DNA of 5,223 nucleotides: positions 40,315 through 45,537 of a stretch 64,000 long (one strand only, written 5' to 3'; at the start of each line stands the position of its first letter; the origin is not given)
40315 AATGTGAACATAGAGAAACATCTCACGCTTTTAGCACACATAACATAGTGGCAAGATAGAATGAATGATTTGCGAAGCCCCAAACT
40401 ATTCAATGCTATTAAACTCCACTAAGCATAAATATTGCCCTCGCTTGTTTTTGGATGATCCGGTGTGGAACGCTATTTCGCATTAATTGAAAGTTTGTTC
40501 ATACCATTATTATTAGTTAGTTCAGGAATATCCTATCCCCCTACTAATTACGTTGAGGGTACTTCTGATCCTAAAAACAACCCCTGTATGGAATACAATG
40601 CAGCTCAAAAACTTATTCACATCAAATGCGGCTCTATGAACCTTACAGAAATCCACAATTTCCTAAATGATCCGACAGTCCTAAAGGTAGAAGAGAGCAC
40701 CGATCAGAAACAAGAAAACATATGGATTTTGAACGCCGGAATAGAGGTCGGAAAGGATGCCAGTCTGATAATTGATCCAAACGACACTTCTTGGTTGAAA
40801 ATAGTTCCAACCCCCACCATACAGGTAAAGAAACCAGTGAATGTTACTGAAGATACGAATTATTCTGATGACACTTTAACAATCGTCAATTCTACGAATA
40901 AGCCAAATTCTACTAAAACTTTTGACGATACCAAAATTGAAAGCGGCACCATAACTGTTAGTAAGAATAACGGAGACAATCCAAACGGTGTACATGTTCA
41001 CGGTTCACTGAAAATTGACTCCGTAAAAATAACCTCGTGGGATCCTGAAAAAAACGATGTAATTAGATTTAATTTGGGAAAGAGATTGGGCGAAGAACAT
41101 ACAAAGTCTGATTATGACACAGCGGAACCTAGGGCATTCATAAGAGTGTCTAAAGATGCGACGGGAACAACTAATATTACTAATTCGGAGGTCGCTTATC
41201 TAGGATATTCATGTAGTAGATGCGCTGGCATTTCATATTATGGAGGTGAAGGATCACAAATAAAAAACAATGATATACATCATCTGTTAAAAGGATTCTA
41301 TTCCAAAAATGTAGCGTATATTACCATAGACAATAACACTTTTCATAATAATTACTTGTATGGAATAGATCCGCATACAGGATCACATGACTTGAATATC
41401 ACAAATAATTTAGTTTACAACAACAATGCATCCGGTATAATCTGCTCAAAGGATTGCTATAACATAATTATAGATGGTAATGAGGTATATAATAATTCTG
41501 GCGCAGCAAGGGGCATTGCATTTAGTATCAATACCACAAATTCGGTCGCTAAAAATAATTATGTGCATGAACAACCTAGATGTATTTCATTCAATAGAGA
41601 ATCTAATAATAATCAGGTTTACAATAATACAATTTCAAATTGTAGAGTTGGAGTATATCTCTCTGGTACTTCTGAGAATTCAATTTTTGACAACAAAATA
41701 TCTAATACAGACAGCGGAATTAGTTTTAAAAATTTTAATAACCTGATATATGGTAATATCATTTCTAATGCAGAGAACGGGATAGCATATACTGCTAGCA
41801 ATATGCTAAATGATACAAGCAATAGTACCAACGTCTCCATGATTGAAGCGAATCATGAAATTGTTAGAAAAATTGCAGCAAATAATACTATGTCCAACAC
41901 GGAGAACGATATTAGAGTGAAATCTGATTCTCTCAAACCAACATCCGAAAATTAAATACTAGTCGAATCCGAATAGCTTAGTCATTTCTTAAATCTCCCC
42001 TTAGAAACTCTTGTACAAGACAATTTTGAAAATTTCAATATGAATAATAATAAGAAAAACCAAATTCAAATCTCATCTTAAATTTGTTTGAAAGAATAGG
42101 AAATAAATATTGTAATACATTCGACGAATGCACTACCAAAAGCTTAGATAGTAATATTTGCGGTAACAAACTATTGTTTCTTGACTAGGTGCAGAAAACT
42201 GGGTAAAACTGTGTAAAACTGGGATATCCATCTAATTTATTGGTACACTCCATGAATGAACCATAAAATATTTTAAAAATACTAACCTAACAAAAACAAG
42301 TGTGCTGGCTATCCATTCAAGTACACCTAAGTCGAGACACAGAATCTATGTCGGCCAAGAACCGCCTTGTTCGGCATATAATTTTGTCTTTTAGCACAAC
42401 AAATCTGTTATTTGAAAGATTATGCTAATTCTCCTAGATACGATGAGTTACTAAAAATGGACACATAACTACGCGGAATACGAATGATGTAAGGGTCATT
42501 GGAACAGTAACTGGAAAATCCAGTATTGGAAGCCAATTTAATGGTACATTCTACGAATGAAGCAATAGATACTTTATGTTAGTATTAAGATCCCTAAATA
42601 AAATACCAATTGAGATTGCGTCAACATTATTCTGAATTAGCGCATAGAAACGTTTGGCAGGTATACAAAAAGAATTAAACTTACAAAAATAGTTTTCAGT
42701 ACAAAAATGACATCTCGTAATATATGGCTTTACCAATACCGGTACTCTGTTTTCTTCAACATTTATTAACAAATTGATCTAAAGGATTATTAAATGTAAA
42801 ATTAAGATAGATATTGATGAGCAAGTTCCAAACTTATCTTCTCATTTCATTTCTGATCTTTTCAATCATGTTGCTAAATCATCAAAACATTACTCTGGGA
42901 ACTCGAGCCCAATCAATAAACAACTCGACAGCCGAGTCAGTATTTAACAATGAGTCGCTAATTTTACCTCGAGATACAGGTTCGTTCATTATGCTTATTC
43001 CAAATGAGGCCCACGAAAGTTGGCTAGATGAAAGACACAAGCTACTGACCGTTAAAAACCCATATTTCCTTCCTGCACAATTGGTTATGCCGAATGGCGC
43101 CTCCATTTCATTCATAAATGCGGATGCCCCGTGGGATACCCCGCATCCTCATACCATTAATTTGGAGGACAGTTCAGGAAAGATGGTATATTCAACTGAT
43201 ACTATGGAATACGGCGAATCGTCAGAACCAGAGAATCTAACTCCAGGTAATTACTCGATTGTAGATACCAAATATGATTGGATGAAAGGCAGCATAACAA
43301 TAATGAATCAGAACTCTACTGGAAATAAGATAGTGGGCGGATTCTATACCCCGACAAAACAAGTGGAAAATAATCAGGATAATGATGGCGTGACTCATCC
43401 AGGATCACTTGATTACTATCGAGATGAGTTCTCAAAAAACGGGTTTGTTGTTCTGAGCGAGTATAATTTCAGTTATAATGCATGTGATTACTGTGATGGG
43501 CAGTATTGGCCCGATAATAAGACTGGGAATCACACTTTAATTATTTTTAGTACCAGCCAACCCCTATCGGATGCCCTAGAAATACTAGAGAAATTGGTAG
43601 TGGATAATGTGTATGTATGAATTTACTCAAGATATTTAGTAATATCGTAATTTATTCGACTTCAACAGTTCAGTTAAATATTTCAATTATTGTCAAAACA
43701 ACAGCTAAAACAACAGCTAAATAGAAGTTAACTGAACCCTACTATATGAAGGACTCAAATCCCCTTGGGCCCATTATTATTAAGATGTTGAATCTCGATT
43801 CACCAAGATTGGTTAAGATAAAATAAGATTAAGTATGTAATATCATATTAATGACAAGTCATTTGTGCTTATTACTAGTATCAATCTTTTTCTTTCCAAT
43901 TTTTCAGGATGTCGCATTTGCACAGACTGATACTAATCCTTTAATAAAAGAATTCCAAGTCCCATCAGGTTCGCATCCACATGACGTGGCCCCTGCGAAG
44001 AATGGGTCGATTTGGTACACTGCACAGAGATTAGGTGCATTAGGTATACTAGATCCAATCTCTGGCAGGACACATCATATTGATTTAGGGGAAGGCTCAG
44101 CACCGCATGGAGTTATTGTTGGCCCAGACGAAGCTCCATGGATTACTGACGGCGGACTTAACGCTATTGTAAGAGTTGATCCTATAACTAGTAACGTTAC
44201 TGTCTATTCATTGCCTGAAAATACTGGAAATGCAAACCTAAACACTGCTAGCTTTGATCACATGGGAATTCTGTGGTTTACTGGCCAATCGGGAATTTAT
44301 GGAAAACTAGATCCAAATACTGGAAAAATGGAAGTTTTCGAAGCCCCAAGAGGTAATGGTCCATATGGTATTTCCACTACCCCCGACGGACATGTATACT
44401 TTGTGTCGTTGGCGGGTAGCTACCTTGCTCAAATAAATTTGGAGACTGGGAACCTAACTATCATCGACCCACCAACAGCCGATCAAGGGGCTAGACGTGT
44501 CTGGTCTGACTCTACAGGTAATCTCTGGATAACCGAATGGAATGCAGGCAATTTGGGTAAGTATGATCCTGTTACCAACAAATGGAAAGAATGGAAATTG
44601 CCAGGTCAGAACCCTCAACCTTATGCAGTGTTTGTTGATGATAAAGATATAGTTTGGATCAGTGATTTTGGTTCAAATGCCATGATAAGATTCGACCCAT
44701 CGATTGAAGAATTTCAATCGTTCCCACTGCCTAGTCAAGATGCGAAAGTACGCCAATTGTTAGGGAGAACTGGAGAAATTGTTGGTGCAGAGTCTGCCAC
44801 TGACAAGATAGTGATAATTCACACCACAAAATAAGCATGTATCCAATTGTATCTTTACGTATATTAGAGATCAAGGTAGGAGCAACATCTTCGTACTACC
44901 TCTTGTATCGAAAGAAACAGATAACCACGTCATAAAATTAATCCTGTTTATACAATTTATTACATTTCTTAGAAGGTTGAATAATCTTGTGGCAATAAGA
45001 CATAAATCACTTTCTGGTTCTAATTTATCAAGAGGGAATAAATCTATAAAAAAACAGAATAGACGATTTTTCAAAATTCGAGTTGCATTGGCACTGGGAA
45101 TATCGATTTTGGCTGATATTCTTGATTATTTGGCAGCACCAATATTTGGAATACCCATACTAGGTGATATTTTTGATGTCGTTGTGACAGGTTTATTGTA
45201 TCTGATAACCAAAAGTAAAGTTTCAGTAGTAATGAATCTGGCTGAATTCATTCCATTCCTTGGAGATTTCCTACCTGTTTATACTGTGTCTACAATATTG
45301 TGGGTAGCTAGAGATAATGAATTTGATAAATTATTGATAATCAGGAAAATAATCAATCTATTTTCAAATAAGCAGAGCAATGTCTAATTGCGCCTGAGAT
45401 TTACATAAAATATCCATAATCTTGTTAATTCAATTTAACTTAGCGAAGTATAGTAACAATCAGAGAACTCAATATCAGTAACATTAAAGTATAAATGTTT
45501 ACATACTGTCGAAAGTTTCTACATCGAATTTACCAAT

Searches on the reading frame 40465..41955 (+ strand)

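Call 109: search_protein_families(library=pfam, proteins=[window:40465-41955:+], max_evalue=0.001)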
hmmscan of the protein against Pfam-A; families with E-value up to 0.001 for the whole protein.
window:40465-41955:+ (496 aa): 2 families
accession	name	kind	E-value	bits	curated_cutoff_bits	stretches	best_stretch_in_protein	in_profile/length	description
PF13229.12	Beta_helix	-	4.6e-18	65.8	25.9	2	233-389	8-157/158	Right handed beta helix region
PF05048.19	NosD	-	9.1e-16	58.4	23.6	2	329-452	66-190/212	Periplasmic copper-binding protein (NosD)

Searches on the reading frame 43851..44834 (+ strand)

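Call 109: search_protein_families(library=pfam, proteins=[window:43851-44834:+], max_evalue=0.001)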
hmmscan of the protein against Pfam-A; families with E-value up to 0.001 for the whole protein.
window:43851-44834:+ (327 aa): 4 families
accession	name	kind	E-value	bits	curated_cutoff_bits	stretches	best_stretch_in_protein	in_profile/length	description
PF24684.1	Vgb_lyase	-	1.4e-38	132.8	50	2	24-271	37-281/290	Virginiamycin B lyase family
PF08450.18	SGL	-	1.6e-08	34.9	26.3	0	220-255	192-227/246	SMP-30/Gluconolactonase/LRE-like region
PF21959.2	DUF6923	-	0.00027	21.3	27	0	104-200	109-206/234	Repeat of unknown function (DUF6923)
PF16819.11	DUF5074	-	0.00067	19.2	27.2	0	25-130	169-231/353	Domain of unknown function (DUF5074)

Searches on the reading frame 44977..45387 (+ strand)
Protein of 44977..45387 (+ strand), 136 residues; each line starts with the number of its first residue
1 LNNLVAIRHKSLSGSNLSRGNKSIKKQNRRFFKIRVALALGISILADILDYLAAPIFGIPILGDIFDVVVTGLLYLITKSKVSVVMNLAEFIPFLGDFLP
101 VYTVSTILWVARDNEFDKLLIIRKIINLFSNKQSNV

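Call 109: search_protein_families(library=pfam, proteins=[window:44977-45387:+], max_evalue=0.001)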
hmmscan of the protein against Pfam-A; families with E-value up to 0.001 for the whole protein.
window:44977-45387:+ (136 aa): 1 family
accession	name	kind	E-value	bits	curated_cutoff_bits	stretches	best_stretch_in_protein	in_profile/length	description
PF13430.11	DUF4112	-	0.00079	20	23.3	0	87-128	29-71/105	Domain of unknown function (DUF4112)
